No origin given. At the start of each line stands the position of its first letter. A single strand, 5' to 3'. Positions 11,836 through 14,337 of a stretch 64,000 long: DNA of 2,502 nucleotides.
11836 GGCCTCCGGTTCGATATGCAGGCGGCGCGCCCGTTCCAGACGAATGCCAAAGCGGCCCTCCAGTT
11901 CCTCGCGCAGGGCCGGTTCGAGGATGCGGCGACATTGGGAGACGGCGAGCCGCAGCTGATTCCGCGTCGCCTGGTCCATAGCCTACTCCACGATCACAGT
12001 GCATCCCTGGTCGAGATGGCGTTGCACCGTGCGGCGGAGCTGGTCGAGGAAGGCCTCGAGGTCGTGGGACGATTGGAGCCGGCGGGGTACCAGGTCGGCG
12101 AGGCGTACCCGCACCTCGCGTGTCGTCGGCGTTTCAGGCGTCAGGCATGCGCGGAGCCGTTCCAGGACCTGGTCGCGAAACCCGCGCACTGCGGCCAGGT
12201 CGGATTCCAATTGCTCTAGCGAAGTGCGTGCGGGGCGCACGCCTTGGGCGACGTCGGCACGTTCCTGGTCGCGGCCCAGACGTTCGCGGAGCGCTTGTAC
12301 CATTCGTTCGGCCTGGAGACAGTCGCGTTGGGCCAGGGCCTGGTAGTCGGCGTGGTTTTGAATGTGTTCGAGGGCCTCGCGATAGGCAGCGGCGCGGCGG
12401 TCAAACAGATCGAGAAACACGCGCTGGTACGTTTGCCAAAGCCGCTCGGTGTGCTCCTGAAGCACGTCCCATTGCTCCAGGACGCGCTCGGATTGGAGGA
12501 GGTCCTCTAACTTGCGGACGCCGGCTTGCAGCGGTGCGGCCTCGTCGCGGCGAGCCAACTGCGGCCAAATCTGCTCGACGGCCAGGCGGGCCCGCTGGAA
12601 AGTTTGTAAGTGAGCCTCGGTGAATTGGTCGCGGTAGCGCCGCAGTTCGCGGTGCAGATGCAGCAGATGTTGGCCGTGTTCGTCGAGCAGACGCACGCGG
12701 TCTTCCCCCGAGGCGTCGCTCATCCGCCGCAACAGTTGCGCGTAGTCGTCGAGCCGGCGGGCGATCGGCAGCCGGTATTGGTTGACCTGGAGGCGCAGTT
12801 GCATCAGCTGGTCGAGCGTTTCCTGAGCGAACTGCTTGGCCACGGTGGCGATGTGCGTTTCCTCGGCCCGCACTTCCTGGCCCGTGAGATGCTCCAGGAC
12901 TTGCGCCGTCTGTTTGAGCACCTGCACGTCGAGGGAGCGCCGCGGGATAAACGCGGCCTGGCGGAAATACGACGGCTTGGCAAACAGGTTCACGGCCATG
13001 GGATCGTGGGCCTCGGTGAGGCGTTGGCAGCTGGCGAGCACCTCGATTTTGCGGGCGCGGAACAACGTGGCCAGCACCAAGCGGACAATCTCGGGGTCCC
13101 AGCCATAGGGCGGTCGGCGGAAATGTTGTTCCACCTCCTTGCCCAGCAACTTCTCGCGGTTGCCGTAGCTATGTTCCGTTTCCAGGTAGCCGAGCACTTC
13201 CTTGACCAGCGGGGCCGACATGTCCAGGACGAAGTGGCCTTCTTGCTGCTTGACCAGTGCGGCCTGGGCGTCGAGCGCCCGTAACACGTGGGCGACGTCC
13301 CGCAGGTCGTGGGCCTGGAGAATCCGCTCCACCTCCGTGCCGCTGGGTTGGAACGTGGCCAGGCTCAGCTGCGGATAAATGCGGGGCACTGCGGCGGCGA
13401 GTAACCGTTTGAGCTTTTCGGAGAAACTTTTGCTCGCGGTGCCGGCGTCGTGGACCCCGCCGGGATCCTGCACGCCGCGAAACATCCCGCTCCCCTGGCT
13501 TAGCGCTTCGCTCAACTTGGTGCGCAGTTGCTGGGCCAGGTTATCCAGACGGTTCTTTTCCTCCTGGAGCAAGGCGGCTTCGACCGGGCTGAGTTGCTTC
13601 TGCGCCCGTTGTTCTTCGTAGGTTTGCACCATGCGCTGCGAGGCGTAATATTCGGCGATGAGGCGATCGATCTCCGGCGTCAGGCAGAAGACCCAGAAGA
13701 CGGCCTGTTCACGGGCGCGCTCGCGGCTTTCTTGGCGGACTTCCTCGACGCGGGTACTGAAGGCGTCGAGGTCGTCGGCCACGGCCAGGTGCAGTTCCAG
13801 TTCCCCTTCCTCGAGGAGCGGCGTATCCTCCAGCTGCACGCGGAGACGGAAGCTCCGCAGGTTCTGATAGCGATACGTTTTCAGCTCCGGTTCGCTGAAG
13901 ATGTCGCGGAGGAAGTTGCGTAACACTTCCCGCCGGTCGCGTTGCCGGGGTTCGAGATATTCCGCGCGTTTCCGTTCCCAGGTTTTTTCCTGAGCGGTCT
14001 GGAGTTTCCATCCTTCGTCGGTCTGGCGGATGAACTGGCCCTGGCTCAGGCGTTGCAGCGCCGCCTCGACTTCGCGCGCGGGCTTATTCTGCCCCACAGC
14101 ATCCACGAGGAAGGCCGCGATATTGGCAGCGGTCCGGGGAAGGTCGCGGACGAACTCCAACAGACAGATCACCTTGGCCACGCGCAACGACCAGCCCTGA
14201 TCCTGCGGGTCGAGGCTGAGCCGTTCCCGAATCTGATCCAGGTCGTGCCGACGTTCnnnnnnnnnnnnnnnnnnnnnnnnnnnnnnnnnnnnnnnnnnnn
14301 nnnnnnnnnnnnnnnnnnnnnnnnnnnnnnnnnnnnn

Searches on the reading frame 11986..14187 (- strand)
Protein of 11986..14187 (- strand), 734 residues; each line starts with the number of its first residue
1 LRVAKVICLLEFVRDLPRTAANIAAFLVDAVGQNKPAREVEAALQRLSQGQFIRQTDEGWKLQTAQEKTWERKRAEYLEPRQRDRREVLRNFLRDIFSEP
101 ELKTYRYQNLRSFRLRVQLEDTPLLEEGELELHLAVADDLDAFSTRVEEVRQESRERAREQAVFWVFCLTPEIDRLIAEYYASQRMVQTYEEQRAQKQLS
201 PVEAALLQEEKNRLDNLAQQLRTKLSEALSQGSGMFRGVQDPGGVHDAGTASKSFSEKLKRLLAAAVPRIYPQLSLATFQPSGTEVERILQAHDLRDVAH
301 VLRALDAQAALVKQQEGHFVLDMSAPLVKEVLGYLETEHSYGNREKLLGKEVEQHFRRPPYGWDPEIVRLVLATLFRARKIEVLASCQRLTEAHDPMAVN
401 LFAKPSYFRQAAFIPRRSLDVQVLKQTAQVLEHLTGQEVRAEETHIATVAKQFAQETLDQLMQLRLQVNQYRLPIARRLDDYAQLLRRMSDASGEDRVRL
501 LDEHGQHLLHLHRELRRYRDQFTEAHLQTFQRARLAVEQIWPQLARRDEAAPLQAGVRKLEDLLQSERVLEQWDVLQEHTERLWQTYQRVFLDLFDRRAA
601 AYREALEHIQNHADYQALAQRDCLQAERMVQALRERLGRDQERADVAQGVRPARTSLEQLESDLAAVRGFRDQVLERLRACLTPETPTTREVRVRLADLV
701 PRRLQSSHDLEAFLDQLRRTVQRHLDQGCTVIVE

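Call 6: search_protein_families(library=pfam, proteins=[window:11986-14187:-])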
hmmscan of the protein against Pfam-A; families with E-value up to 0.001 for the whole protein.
window:11986-14187:- (734 aa): 3 families
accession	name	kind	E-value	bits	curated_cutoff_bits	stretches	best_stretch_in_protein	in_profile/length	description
PF25791.1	BREX_BrxC_wHTH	-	3.3e-08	33.9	27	1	328-410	40-119/126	BREX ATP-binding protein BrxC winged helix-turn-helix domain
PF25792.1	BREX_BrxC_helical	-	3.1e-05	24.7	27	1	424-538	2-117/123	BREX ATP-binding protein BrxC alpha helical domain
PF25796.1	BREX_BrxC_4th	-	0.00014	21.9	27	1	93-238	17-152/173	BREX ATP-binding protein BrxC 4th domain with six-stranded beta sheet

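Call 7: search_protein_families(library=padloc, proteins=[window:11986-14187:-])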
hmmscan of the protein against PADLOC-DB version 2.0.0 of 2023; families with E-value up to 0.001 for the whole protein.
window:11986-14187:- (734 aa): 6 families
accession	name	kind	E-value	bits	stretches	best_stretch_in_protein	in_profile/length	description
PDLC02476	BrxC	-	6.3e-73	244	1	3-733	484-1179/1180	BrxC-PglY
PDLC02471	BrxC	-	9.1e-44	147.9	1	2-731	480-1187/1190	BrxC-PglY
PDLC02486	BrxC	-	5.2e-41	138.5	1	2-729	492-1202/1207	BrxC-PglY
PDLC02483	BrxC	-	6.2e-37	125.1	1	2-718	489-1191/1212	BrxC-PglY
PDLC02479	BrxC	-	2.3e-29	100.3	1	1-733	476-1172/1172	BrxC-PglY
PDLC02489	BrxC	-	4.6e-15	52.8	1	19-732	497-1144/1146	BrxC-PglY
